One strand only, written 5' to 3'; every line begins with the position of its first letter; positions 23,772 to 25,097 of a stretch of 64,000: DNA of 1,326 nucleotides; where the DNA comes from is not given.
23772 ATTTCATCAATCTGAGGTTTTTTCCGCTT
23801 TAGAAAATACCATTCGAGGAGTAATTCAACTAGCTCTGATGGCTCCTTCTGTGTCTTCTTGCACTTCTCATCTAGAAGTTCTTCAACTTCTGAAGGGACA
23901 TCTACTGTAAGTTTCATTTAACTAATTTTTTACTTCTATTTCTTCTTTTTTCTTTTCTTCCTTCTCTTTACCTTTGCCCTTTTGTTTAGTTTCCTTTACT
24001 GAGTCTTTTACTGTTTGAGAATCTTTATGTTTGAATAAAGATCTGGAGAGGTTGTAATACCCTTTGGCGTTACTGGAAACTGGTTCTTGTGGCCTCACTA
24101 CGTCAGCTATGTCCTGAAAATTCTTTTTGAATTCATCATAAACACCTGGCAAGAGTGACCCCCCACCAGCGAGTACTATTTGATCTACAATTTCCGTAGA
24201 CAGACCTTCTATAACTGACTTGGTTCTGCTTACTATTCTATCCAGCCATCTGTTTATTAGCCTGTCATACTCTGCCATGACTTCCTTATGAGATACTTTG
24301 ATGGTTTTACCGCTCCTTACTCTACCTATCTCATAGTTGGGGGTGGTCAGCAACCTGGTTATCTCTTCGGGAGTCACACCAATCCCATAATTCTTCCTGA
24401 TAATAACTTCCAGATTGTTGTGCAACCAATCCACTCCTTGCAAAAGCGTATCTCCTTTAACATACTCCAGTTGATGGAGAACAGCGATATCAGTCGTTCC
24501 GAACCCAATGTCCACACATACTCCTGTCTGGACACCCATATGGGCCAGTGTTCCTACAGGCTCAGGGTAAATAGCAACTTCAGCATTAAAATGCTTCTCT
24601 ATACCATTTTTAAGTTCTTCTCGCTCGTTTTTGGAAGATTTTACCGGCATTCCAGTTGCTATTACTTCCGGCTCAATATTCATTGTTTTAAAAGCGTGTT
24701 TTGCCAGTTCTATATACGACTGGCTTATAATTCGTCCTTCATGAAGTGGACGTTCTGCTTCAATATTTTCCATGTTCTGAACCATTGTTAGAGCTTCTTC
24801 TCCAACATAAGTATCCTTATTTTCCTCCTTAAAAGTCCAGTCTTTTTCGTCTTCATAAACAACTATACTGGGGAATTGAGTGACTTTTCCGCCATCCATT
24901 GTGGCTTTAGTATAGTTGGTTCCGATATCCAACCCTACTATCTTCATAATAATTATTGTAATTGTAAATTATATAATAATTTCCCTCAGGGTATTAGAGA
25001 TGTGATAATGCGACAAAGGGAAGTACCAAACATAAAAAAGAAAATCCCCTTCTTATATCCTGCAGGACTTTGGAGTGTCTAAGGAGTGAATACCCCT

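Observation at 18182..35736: KaiC-saturated FlaI/FlaJ locus with an actin-like ATPase, a giant TPR protein and a PAS-DUF835 sensor: candidate undescribed surface-filament or DNA-handling system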

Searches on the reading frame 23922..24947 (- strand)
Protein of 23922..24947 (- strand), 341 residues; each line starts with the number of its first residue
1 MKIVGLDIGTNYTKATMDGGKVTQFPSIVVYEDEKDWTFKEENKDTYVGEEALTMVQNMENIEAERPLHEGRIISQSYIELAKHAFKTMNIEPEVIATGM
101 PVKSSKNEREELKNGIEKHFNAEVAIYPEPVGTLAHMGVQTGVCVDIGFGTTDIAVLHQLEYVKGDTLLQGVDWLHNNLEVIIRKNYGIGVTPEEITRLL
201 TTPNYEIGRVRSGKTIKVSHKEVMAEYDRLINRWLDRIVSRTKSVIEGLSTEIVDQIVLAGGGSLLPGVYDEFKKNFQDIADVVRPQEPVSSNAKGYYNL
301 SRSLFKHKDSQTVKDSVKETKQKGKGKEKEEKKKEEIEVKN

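Call 3: search_protein_families(library=pfam, proteins=[window:23922-24947:-], max_evalue=0.01)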
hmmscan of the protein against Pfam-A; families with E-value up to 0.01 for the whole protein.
window:23922-24947:- (341 aa): 6 families
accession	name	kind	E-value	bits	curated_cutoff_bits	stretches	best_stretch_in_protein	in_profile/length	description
PF06723.19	MreB_Mbl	-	1.2e-20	74.1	27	1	3-301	3-319/327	MreB/Mbl protein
PF17989.7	ALP_N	-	6.1e-11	43.2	26.3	1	5-120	1-122/148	Actin like proteins N terminal domain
PF00022.25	Actin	-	1.7e-07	30.7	27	1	6-208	9-201/410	Actin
PF21522.3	MreB-like_C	-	6.3e-05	24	27.8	1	145-266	2-116/123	Archaeal actin homologue MreB-like, C-terminal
PF25216.1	Volactin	-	0.00013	22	35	0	141-296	167-316/321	Volactin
PF14450.12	FtsA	-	0.00085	20.1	31.8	0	143-286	1-112/127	Cell division protein FtsA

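Call 6: search_protein_families(library=ncbifam, proteins=[window:23922-24947:-], max_evalue=0.01)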
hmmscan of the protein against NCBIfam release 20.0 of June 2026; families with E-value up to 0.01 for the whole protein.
window:23922-24947:- (341 aa): 13 families
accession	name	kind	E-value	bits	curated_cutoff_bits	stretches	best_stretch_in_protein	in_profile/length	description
NF010539.0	PRK13927.1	subfamily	9.6e-20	70.7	293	1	4-300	9-325/339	rod shape-determining protein MreB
TIGR00904.1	mreB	subfamily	9.1e-16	57.8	365.75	1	4-298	5-323/334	MreB/Mrl family cell shape determining protein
NF040964.1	MamK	subfamily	1.2e-14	54.1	400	1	4-304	3-322/335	MamK family actin-like protein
NF010540.1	PRK13929.1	exception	2.1e-14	53.4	515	1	4-278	7-303/334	rod-share determining protein MreBH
NF010498.0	PRK13917.1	equivalog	1.8e-10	40.6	417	1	113-308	144-341/344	plasmid segregation protein ParM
NF011660.0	PRK15080.1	equivalog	3.1e-09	36.4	182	1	81-161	82-162/277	ethanolamine utilization protein EutJ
NF053558.1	BeeR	equivalog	4.6e-09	35.7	530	1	3-277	2-308/349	BeeR family actin-like protein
TIGR02529.1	EutJ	subfamily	5.5e-06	26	152.1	1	96-159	64-127/239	ethanolamine utilization protein EutJ family protein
TIGR03739.1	PRTRC_D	hypoth_equivalog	2.3e-05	23.5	214.8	1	140-300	167-317/320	PRTRC system protein D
TIGR01175.1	pilM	subfamily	0.002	17.2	133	1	142-295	190-324/348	type IV pilus assembly protein PilM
TIGR01174.1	ftsA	equivalog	0.0028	16.8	175.85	0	142-286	197-347/371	cell division protein FtsA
NF053533.1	salactin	equivalog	0.0044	16.2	400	1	248-302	275-333/335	actin-like salactin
NF001413.0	PRK00290.1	equivalog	0.0088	14.4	648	1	221-291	291-364/625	molecular chaperone DnaK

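Call 24: find_homologous_proteins(query=window:23922-24947:-, max_evalue=0.00001)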
Query window:23922-24947:- (341 aa): 133 proteins with E <= 0.00001 among 7040 candidates; the best 120 are listed.
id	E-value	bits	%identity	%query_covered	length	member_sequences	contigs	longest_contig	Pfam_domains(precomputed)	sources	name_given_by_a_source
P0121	8.0e-222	753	100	100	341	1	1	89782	PF06723.20,PF17989.8,PF00022.26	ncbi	-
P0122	1.4e-199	680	89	94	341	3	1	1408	PF06723.20,PF17989.8,PF21522.4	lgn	-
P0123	1.8e-199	680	90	93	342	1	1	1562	PF25216.1,PF06723.20,PF17989.8,PF21522.4,PF00022.26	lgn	-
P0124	1.0e-192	658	86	94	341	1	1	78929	PF06723.20,PF17989.8,PF21522.4,PF00022.26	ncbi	-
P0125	1.7e-192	657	89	94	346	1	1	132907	PF06723.20,PF17989.8,PF00022.26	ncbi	ncbi:MAG: rod shape-determining protein [Archaeoglobaceae archaeon]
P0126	9.1e-171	585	76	94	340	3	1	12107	PF06723.20,PF17989.8,PF21522.4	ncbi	ncbi:MAG: rod shape-determining protein [Halobacteriota archaeon]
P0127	7.3e-159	546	73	97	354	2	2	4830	PF06723.20,PF17989.8,PF21522.4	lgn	-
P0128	1.4e-156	539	72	98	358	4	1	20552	PF06723.20,PF17989.8,PF21522.4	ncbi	-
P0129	2.0e-154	532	72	95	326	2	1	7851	PF06723.20,PF17989.8,PF21522.4,PF00022.26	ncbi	ncbi:MAG: rod shape-determining protein, partial [Archaeoglobaceae archaeon]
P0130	2.8e-149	515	66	99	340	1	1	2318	PF06723.20,PF17989.8,PF00022.26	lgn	-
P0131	1.6e-148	512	68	94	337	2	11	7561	PF06723.20,PF17989.8,PF21522.4,PF00022.26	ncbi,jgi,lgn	jgi:rod shape-determining protein MreB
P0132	2.8e-148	511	66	98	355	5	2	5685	PF06723.20,PF17989.8,PF21522.4,PF00022.26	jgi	-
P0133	1.4e-138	480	61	98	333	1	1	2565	PF06723.20,PF17989.8,PF14450.13,PF21522.4,PF00022.26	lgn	-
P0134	3.7e-138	478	61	98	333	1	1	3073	PF06723.20,PF17989.8,PF14450.13,PF21522.4,PF00022.26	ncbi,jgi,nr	ncbi:MAG: rod shape-determining protein MreB [Archaeoglobales archaeon]|nr:MAG: rod shape-determinin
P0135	4.3e-138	478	61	98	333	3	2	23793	PF06723.20,PF17989.8,PF14450.13,PF21522.4,PF00022.26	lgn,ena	-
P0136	5.1e-136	471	64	89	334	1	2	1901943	PF06723.20,PF17989.8,PF21522.4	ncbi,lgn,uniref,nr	ncbi:rod shape-determining protein [Archaeoglobus veneficus]|uniref:Actin/actin family protein n=1 T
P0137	3.8e-134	465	64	90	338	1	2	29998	PF06723.20,PF17989.8,PF21522.4,PF00022.26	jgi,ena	-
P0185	1.3e-114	401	56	91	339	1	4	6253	PF06723.20,PF17989.8,PF21522.4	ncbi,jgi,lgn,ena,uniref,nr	ncbi:MAG: rod shape-determining protein MreB [Candidatus Methanomethylicota archaeon]|uniref:Rod sha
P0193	2.1e-113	397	56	89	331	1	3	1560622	PF06723.20,PF17989.8,PF21522.4,PF00022.26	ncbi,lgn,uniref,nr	ncbi:rod shape-determining protein [Archaeoglobus profundus]|uniref:Actin-like protein ATPase involv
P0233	1.8e-106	374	50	95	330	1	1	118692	PF06723.20,PF17989.8,PF21522.4,PF00022.26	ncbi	-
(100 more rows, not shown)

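Call 25: find_encoding_contigs(protein=P0136, flank=8000, max_places=1)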
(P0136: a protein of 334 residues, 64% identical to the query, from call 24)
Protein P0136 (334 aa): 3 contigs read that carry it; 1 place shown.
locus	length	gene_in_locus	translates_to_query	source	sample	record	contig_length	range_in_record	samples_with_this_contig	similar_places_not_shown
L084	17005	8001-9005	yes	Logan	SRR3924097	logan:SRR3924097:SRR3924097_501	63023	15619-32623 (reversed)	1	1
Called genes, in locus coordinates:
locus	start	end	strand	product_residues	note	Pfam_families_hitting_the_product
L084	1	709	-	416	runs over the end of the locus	PF00152:tRNA-synt_2 (faint), PF13393:tRNA-synt_His, PF00587:tRNA-synt_2b, PF03129:HGTP_anticodon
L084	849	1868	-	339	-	PF13353:Fer4_12 (weak), PF04055:Radical_SAM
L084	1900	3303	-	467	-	PF13231:PMT_2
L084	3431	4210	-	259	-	-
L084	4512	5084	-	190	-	PF00210:Ferritin, PF02915:Rubrerythrin, PF23458:DUF7130 (weak), PF21349:RUBY_RBDX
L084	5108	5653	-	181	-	PF00210:Ferritin (weak), PF02915:Rubrerythrin, PF21349:RUBY_RBDX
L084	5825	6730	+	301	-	PF04055:Radical_SAM, PF08608:Wyosine_form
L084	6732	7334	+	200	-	PF01997:Translin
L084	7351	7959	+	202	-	PF01810:LysE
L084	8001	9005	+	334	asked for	PF06723:MreB_Mbl, PF17989:ALP_N, PF21522:MreB-like_C (weak)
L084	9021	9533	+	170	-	-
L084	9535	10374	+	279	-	PF00296:Bac_luciferase (weak)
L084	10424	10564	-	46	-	PF03604:Zn_ribbon_RPAB4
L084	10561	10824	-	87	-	PF01780:Ribosomal_L37ae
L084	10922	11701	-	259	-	PF01138:RNase_PH, PF03725:RNase_PH_C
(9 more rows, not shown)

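Call 26: find_encoding_contigs(protein=P0193, flank=8000, max_places=1)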
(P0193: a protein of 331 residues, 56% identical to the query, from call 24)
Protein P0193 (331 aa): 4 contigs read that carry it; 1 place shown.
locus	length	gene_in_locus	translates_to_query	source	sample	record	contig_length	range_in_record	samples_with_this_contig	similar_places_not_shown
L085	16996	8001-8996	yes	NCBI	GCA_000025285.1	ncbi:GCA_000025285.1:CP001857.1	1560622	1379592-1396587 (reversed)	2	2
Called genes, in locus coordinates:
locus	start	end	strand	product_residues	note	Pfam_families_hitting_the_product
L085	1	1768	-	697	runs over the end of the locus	PF01496:V_ATPase_I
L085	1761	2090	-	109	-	-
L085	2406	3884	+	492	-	PF03601:Cons_hypoth698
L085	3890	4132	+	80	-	PF02591:Zn_ribbon_9 (faint), PF24460:DUF7575 (faint)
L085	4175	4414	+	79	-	PF17373:DUF5395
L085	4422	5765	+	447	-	PF02788:RuBisCO_large_N, PF00016:RuBisCO_large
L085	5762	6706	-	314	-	PF04055:Radical_SAM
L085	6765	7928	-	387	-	PF01979:Amidohydro_1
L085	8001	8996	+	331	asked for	PF00022:Actin (weak), PF06723:MreB_Mbl, PF17989:ALP_N, PF21522:MreB-like_C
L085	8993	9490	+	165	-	-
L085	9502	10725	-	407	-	PF13191:AAA_16 (faint), PF07728:AAA_5 (faint), PF16450:Prot_ATP_ID_OB_C, PF17758:Prot_ATP_ID_OB_N (weak), PF00004:AAA, PF07724:AAA_2 (weak), PF17862:AAA_lid_3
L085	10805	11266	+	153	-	PF01381:HTH_3, PF12844:HTH_19 (weak), PF13560:HTH_31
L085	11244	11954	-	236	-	PF09876:DUF2103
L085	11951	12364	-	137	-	PF01842:ACT, PF13291:ACT_4 (faint), PF13840:ACT_7 (faint), PF19571:ACT_8, PF22629:ACT_AHAS_ss, PF01842:ACT (weak)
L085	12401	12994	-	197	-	-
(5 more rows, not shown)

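Call 27: find_encoding_contigs(protein=P0128, flank=10000, max_places=1)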
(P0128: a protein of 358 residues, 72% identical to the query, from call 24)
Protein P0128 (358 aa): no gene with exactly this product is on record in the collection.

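Call 29: find_encoding_contigs(protein=P0126, flank=10000, max_places=1)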
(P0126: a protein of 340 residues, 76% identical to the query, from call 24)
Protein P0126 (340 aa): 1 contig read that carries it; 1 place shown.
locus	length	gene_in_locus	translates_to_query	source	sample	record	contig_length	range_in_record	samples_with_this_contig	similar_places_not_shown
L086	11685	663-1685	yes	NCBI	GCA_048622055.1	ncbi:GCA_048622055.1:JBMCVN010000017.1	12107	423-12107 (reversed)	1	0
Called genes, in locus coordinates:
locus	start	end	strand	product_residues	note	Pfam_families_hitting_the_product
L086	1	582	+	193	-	PF06745:ATPase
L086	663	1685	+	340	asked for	PF06723:MreB_Mbl, PF17989:ALP_N, PF21522:MreB-like_C (weak), PF06723:MreB_Mbl (weak)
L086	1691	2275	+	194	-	-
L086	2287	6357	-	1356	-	-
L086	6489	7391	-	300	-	-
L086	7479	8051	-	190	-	PF01936:NYN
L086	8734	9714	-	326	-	PF14520:HHH_5, PF00154:RecA_N, PF08423:Rad51, PF13481:AAA_25 (weak)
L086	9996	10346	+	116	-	-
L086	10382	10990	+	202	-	-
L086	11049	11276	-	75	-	PF18898:DUF5654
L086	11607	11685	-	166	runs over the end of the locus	?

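Call 30: find_encoding_contigs(protein=P0137, flank=10000, max_places=1)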
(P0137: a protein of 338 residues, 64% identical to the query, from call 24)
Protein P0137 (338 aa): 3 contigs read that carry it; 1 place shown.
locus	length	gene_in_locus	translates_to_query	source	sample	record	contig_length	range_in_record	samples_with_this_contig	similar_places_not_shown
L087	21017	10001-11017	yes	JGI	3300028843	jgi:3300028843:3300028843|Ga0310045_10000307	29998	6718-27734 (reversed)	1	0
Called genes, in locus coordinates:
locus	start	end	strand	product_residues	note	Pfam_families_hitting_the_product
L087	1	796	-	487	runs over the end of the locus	PF05626:DUF790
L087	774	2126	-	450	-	PF18458:XPB_DRD, PF04851:ResIII, PF00270:DEAD, PF16203:ERCC3_RAD25_C, PF00271:Helicase_C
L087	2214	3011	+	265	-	PF01416:PseudoU_synth_1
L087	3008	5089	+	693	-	PF01336:tRNA_anti-codon, PF01368:DHH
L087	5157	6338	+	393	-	PF18204:PGF-CTERM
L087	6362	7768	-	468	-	PF13231:PMT_2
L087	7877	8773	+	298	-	PF04055:Radical_SAM, PF08608:Wyosine_form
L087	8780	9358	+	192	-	PF01997:Translin, PF24722:DUF7674 (faint)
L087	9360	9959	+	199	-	PF01810:LysE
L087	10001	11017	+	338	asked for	PF00022:Actin (faint), PF06723:MreB_Mbl, PF17989:ALP_N, PF21522:MreB-like_C (weak)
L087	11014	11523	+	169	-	-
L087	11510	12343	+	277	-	-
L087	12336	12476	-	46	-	PF03604:Zn_ribbon_RPAB4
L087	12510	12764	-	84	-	PF01780:Ribosomal_L37ae, PF13465:zf-H2C2_2 (faint)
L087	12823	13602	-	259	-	PF01138:RNase_PH, PF03725:RNase_PH_C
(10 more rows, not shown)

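Call 33: search_solved_structures(query=window:23922-24947:-, max_evalue=0.01)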
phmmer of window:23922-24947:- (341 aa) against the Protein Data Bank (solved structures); distinct sequences matched with E-value up to 0.01: 38.
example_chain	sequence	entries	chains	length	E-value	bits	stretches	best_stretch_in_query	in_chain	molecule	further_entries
1jce_A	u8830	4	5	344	5.2e-08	35.6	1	2-297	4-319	ROD SHAPE-DETERMINING PROTEIN MREB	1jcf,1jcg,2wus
7bvy_A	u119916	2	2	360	6.9e-08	35.2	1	4-271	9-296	Cell shape determining protein MreB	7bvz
5jyg_A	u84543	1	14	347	1.4e-07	34.2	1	4-302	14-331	Actin-like ATPase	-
5ljv_A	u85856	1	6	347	1.9e-07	33.8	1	4-302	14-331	Actin-like ATPase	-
5ljw_A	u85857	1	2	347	2.5e-07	33.4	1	4-302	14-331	Actin-like ATPase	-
8a5d_V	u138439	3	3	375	3.4e-05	26.4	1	6-193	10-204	Actin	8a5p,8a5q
7ju4_u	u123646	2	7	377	8.9e-05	25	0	8-194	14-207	Actin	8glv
8thx_A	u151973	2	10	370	0.00011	24.8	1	7-194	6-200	Actin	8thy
7yfn_A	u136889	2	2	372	0.00016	24.2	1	6-193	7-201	Actin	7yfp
1yvn_A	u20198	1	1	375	0.00016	24.2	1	6-193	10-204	PROTEIN (ACTIN)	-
1yag_A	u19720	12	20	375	0.00016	24.2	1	6-193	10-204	PROTEIN (ACTIN) | Actin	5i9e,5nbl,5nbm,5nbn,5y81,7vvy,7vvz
3b63_A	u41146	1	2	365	0.00016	24.2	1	7-193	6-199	Actin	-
3b63_C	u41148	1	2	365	0.00016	24.2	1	7-193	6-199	Actin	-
6w17_B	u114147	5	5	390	0.00017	24.1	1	5-193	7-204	Actin-related protein 2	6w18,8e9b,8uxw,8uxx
8ti3_A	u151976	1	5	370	0.00017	24.1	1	7-193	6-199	Actin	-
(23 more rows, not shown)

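Call 39: search_protein_families(library=padloc, proteins=[window:23922-24947:-], max_evalue=0.001)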
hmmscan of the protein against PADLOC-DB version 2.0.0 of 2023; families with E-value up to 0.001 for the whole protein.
window:23922-24947:- (341 aa): 0 families

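Call 63: find_encoding_contigs(protein=P0185, flank=5000, max_places=1)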
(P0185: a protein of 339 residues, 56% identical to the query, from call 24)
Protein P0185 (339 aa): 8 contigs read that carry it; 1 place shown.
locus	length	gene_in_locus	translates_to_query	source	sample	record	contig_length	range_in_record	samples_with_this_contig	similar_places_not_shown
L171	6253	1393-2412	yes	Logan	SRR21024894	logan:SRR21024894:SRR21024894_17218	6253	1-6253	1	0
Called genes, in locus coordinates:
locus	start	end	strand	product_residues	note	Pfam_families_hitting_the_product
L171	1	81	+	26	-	?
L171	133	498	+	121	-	PF04472:SepF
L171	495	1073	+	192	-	PF22794:jr-ZPR1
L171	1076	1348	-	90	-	PF02416:TatA_B_E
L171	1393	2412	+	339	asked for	PF06723:MreB_Mbl, PF17989:ALP_N, PF21522:MreB-like_C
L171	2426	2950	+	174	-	-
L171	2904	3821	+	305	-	PF00296:Bac_luciferase (faint)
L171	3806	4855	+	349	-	PF00155:Aminotran_1_2, PF04864:Alliinase_C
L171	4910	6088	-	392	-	PF07690:MFS_1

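Call 64: find_encoding_contigs(protein=P0233, flank=6000, max_places=1)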
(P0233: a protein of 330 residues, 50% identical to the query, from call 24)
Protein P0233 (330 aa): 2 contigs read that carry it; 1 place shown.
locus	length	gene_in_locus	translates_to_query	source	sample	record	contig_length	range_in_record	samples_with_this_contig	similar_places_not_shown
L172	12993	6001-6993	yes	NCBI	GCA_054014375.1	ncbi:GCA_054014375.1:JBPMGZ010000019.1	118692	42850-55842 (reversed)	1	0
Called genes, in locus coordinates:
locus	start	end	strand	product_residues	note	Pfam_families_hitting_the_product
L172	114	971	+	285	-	-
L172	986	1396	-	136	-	-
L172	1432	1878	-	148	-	PF04027:DUF371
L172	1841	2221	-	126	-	PF06935:DUF1284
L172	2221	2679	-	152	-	PF08069:Ribosomal_S13_N, PF00312:Ribosomal_S15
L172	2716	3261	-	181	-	PF01725:Ham1p_like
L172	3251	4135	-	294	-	PF00753:Lactamase_B, PF23023:Anti-Pycsar_Apyc1 (weak), PF12706:Lactamase_B_2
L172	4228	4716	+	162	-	PF00694:Aconitase_C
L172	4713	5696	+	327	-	PF00180:Iso_dh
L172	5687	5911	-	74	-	-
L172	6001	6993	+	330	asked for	PF00022:Actin (faint), PF06723:MreB_Mbl, PF17989:ALP_N, PF21522:MreB-like_C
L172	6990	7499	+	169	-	-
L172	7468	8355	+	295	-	-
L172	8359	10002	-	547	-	PF00118:Cpn60_TCP1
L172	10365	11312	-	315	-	PF26553:PDDEXK_19, PF01381:HTH_3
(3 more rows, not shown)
